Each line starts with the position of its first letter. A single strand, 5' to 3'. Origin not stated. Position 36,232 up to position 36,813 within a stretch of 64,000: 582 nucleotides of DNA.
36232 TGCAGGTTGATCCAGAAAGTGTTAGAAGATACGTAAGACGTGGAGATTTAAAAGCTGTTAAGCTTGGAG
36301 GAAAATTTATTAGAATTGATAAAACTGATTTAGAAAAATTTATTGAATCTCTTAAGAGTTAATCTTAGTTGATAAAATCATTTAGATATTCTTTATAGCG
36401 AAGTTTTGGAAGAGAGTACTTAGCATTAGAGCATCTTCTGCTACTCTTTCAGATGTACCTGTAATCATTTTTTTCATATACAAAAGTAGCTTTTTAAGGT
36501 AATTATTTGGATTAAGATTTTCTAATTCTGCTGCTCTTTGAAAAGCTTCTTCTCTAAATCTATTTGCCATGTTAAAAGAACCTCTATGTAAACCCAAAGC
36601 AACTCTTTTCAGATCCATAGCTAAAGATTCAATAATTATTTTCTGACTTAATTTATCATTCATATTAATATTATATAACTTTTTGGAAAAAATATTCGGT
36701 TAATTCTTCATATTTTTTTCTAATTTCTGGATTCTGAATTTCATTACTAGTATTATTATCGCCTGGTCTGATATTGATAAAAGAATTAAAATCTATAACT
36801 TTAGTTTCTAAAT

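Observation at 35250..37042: A Fic-HTH gene and two unknown small genes are inserted into the str operon between rpsG and fusA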

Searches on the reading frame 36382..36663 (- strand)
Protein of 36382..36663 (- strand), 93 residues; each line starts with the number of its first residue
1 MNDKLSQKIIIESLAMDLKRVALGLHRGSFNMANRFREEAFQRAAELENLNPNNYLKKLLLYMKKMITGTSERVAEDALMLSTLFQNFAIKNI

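Call 3: search_protein_families(library=pfam, proteins=[window:36382-36663:-], max_evalue=0.01)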
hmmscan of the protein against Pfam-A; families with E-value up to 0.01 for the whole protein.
window:36382-36663:- (93 aa): 0 families

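Call 8: search_protein_families(library=ncbifam, proteins=[window:36382-36663:-], max_evalue=0.01)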
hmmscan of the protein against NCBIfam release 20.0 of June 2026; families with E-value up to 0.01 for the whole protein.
window:36382-36663:- (93 aa): 0 families

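Call 26: search_protein_families(library=padloc, proteins=[window:36382-36663:-], max_evalue=1)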
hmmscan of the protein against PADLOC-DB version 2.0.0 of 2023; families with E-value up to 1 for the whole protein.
window:36382-36663:- (93 aa): 0 families

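Call 27: search_protein_families(library=phrogs, proteins=[window:36382-36663:-], max_evalue=1)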
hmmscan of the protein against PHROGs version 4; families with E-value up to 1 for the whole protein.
window:36382-36663:- (93 aa): 1 family
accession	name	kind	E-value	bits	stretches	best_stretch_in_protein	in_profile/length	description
phrog_18816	-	unknown function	0.24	12.7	1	9-53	9-53/110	-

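Call 34: search_protein_representatives(protein=window:36382-36663:-)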
Query: 93 residues. Proteins with E-value up to 0.001 (for the whole library): 167; up to 1e-10: 45; up to 1e-30: 0. The best 150 are listed.
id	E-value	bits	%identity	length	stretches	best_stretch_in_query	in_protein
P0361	8.3e-26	105.6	62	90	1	6-93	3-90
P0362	4.3e-25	103.4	63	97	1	6-92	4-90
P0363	1.6e-24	101.5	58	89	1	6-91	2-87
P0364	6.8e-23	96.4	60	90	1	6-92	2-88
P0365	2.7e-22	94.5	61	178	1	7-89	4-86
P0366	7.0e-22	93.2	57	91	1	6-91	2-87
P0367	1.2e-20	89.2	61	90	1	5-91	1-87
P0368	1.4e-19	85.8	55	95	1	7-92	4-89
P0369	1.7e-18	82.5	59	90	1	6-90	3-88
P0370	1.2e-17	79.7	51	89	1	6-92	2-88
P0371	6.9e-17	77.3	55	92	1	7-90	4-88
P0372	1.2e-16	76.5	52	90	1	6-90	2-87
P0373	2.2e-16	75.7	53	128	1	4-91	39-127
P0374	1.8e-15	72.8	54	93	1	6-89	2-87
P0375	2.6e-15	72.3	52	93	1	6-91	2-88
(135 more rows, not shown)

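Call 60: predict_structure(alignment_id=A2)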
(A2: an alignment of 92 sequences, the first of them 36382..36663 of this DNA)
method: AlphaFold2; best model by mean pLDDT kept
length: 93 residues; sequences in the alignment: 92
mean_pLDDT: 96.3   pTM: 0.88
mean pLDDT of the five models: 96.3, 95.9, 95.9, 95.8, 95.0
residues with pLDDT >= 90: 88; 70-90: 4; 50-70: 1; < 50: 0
segments of 3 or more residues with pLDDT < 50: none
pLDDT, mean of each block of 10 residues (from residue 1): 89 99 98 98 97 96 96 98 98 90
secondary structure, 60 per line:
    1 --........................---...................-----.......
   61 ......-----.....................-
elements in order: H3-26 H30-48 H54-66 H72-92

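Call 63: fold_search(model_id=the predicted structure, library=pdb)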
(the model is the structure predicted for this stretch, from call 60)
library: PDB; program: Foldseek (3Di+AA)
matches with E <= 10: 396; with E <= 0.001: 0
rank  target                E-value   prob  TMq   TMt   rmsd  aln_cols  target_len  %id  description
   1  6ch3_B                2.4e-01  0.99  0.67  0.41   4.7       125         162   10  Crystal structure of the cytoplasmic domain of FlhA and FliS-FliC complex (released 2018-05-16)
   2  6gow_E                3.2e-01  0.99  0.71  0.62   3.2       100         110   12  Crystal structure of the flagellin-FliS complex from Bacillus subtilis crystallized in spacegroup P22121 (released 2018-08-29)
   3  8dz8_B                3.4e-01  0.57  0.40  0.39   6.7        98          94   17  Neoleukin 4, a de novo designed IL-4 mimetic (released 2023-03-29)
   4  5maw_E                4.0e-01  0.99  0.72  0.62   2.9       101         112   12  Crystal structure of the flagellin-FliS complex from Bacillus subtilis (released 2017-12-20)
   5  6wti_C                4.2e-01  0.98  0.66  0.36   4.2       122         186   10  The Cryo-EM structure of the ubiquinol oxidase from Escherichia coli (released 2021-01-20)
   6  3k1s_B                4.2e-01  0.84  0.52  0.47  13.3        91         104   14  Crystal Structure of the PTS Cellobiose Specific Enzyme IIA from Bacillus anthracis (released 2009-10-13)
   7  8dz8_G                4.2e-01  0.80  0.48  0.48   4.5        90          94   16  Neoleukin 4, a de novo designed IL-4 mimetic (released 2023-03-29)
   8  3u8v_A                5.2e-01  0.97  0.59  0.65   3.4        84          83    7  Three dimensional structure of the Small Metal Binding Protein, SMBP (released 2011-11-09)
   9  8dz8_F                5.2e-01  0.72  0.50  0.49   4.6        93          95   16  Neoleukin 4, a de novo designed IL-4 mimetic (released 2023-03-29)
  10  3k1s_H                5.5e-01  0.47  0.41  0.37  13.9        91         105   15  Crystal Structure of the PTS Cellobiose Specific Enzyme IIA from Bacillus anthracis (released 2009-10-13)
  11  3k1s_A                5.5e-01  0.47  0.40  0.35  13.7        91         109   18  Crystal Structure of the PTS Cellobiose Specific Enzyme IIA from Bacillus anthracis (released 2009-10-13)
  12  1e2a_A                5.5e-01  0.35  0.38  0.35  13.1       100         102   18  ENZYME IIA FROM THE LACTOSE SPECIFIC PTS FROM LACTOCOCCUS LACTIS (released 1998-04-29)
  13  2wwv_MODEL_1_A        5.8e-01  0.72  0.49  0.44  13.0        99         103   14  NMR structure of the IIAchitobiose-IIBchitobiose complex of the N,N'- diacetylchitoboise brance of the E. coli (released 2009-12-08)
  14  3k1s_E                5.8e-01  0.33  0.38  0.35  13.4        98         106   14  Crystal Structure of the PTS Cellobiose Specific Enzyme IIA from Bacillus anthracis (released 2009-10-13)
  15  3k1i_B                6.1e-01  0.97  0.67  0.60   3.7        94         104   14  Crystal strcture of FliS-HP1076 complex in H. pylori (released 2010-06-30)
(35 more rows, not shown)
